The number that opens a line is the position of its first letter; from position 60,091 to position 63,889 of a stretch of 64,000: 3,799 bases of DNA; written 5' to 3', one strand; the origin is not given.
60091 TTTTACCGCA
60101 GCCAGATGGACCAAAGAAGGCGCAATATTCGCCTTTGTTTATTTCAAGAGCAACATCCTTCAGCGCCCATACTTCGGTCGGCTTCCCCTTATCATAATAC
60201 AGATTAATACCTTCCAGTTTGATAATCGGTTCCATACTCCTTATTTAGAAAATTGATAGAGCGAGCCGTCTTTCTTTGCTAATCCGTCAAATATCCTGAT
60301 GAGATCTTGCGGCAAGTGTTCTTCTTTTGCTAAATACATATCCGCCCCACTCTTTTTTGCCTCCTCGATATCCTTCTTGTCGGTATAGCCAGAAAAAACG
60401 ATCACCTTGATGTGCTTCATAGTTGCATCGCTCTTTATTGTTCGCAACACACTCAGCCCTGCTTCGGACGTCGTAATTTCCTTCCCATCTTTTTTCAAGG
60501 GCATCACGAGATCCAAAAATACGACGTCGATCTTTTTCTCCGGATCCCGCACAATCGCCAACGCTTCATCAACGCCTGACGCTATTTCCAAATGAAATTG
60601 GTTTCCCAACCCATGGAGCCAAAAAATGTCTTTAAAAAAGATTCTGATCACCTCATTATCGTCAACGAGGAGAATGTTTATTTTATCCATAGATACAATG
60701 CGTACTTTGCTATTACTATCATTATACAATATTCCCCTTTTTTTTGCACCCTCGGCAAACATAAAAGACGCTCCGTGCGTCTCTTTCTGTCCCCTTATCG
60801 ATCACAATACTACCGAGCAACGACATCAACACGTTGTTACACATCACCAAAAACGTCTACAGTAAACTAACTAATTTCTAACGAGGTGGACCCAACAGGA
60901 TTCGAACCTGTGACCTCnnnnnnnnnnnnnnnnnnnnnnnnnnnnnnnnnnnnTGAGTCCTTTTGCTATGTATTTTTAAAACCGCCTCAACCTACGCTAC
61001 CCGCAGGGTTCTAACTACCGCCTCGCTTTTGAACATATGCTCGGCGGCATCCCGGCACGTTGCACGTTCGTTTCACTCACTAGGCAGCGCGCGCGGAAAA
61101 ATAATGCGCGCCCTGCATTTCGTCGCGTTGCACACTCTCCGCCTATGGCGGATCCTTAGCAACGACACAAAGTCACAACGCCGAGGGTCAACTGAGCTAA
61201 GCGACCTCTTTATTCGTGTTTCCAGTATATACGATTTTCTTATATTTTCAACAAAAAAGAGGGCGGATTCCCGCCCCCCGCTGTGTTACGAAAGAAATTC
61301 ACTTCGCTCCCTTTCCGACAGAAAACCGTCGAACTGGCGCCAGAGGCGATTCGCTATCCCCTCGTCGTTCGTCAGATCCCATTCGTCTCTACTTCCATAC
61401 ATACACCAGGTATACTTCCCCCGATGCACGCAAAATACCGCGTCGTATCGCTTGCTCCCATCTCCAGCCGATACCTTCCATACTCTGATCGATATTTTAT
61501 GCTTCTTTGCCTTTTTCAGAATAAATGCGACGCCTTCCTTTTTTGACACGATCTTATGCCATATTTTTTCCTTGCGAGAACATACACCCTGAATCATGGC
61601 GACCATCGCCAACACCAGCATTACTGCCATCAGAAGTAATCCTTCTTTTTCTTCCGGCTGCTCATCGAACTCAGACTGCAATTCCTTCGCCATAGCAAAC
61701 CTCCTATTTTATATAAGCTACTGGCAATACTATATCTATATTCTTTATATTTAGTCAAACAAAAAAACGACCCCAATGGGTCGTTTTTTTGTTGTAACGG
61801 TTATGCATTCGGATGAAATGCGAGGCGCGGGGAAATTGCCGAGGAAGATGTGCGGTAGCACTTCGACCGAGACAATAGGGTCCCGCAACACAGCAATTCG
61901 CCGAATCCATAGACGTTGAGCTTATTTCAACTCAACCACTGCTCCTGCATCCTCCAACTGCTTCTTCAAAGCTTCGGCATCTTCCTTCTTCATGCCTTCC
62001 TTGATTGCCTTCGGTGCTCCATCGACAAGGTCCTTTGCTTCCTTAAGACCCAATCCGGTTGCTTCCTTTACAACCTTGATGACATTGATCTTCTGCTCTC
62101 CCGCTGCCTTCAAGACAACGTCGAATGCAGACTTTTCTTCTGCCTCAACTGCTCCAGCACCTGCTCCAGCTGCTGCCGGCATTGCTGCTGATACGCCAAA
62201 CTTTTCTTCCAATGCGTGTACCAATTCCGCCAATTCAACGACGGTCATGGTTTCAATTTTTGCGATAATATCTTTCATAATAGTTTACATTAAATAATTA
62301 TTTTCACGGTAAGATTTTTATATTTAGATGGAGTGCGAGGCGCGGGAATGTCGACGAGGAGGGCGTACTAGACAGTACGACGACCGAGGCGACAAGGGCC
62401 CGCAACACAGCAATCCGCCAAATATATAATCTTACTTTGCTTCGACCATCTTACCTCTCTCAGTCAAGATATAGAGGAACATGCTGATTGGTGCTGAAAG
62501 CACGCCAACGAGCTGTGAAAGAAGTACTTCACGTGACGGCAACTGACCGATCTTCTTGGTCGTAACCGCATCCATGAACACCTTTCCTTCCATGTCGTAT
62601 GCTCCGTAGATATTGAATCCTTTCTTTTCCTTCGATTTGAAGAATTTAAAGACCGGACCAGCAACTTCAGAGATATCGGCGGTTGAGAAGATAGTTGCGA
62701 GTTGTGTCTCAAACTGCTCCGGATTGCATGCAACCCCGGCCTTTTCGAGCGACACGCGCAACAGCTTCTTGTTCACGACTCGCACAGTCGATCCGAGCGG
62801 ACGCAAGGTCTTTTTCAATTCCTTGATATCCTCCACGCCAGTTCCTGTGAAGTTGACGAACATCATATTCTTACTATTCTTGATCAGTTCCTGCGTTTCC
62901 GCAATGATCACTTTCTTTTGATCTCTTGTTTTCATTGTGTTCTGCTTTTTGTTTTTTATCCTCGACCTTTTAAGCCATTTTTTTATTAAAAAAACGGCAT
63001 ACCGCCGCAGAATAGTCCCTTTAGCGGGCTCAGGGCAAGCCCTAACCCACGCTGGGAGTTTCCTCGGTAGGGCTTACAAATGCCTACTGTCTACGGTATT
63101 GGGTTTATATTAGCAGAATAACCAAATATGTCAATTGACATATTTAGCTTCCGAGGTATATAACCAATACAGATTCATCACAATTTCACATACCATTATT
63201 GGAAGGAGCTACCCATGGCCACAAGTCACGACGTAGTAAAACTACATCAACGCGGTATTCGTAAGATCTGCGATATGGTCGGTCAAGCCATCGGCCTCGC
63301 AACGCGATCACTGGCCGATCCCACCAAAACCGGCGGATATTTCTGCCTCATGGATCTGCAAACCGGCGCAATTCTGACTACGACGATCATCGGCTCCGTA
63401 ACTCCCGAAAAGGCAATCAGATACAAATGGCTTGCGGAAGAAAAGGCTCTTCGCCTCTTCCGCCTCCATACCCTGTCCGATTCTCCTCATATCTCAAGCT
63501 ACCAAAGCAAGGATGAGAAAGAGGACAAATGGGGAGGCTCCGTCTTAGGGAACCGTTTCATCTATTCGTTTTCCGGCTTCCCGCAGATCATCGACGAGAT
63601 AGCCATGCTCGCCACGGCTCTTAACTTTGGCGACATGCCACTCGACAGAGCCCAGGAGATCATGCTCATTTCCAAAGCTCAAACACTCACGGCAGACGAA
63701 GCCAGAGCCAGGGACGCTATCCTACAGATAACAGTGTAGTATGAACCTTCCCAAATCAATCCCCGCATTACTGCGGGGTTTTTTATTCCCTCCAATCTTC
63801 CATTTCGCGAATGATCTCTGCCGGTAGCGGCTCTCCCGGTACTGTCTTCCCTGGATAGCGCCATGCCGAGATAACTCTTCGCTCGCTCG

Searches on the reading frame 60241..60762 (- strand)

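Call 16: search_protein_families(library=ncbifam, proteins=[window:60241-60762:-])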
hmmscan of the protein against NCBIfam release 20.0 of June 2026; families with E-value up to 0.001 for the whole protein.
window:60241-60762:- (173 aa): 31 families (the best 25 are shown)
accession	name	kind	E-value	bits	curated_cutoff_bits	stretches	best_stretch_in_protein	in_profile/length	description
NF007135.0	PRK09581.1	equivalog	1.4e-07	30.7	474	1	54-146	25-105/457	PleD family two-component system response regulator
NF046020.1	HisKinCckABruc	equivalog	2.3e-07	29.1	1000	1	27-132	749-841/868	cell cycle histidine kinase CckA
TIGR02154.1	PhoB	equivalog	6e-07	29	296.2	1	29-148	4-107/226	phosphate regulon transcriptional regulator PhoB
NF007935.0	PRK10651.1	equivalog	6.1e-07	28.8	250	1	25-157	4-119/216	two-component system response regulator NarL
TIGR02875.1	spore_0_A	equivalog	6.6e-07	28.8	200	1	26-147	1-108/262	sporulation transcription factor Spo0A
NF045717.1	DVU0259_DivK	exception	7e-07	29.4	160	1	29-134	4-94/117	DVU0259 family response regulator domain-containing protein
NF041367.1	CheY_Halo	equivalog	1e-06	29.1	200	1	30-149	1-102/114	chemotaxis protein CheY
TIGR02915.1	PEP_resp_reg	equivalog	1.6e-06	27.3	502.6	1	30-146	1-102/445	PEP-CTERM-box response regulator transcription factor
NF051850.1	RespRegRprY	equivalog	1.7e-06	27.6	370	1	26-157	3-116/234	response regulator transcription factor RprY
TIGR02956.1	TMAO_torS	equivalog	2.4e-06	26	676.5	1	21-147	695-809/967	TMAO reductase system sensor histidine kinase/response regulator TorS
NF011874.0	PRK15347.1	equivalog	3.2e-06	25.5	852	1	25-147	688-796/921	two component system sensor kinase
NF007750.0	PRK10430.1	equivalog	5.7e-06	26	262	1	28-146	2-106/239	two-component system response regulator DcuR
NF007018.1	PRK09483.1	equivalog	9.2e-06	25.4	280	1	28-156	2-113/217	UvrY/SirA/GacA family response regulator transcription factor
NF041866.1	EpsW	equivalog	1.2e-05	24.9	200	1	27-147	5-111/131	exopolysaccharide biosynthesis response regulator EpsW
NF045901.1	HisKinLetSLeg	equivalog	1.5e-05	23.2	1650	1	23-158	667-789/906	two-component system sensor histidine kinase LetS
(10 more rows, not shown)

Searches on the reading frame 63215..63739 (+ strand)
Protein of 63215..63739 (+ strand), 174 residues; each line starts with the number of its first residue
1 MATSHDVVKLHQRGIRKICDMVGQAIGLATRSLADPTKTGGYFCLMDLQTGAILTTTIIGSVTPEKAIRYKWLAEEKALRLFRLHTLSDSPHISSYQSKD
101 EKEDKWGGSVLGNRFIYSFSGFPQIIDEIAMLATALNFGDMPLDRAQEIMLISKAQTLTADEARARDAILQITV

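Call 50: find_encoding_contigs(protein=window:63215-63739:+, flank=10000, max_places=2)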
Protein window:63215-63739:+ (174 aa): 24 contigs read that carry it; 2 places shown.
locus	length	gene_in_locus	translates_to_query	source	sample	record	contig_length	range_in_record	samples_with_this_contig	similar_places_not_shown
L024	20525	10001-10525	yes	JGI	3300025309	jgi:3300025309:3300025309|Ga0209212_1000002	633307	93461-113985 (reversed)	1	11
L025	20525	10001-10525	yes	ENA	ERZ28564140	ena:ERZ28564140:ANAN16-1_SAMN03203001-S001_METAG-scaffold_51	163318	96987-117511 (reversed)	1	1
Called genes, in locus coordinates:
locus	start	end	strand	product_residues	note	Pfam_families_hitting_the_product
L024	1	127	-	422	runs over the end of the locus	PF08245:Mur_ligase_M, PF02875:Mur_ligase_C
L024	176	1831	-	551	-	PF03717:PBP_dimer, PF00905:Transpeptidase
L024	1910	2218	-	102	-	-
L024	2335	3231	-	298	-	PF01795:Methyltransf_5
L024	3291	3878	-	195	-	PF02381:MraZ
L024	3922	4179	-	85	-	PF09932:DUF2164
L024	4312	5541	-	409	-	PF12704:MacB_PCD, PF02687:FtsX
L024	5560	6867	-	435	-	PF00005:ABC_tran, PF02463:SMC_N (weak)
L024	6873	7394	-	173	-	PF00072:Response_reg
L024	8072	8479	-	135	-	-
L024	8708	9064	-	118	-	PF16320:Ribosomal_L12_N, PF00542:Ribosomal_L12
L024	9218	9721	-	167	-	PF00466:Ribosomal_L10, PF27436:RL10_C (weak)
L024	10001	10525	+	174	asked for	-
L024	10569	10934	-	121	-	-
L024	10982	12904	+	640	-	PF02366:PMT, PF13231:PMT_2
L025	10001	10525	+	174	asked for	-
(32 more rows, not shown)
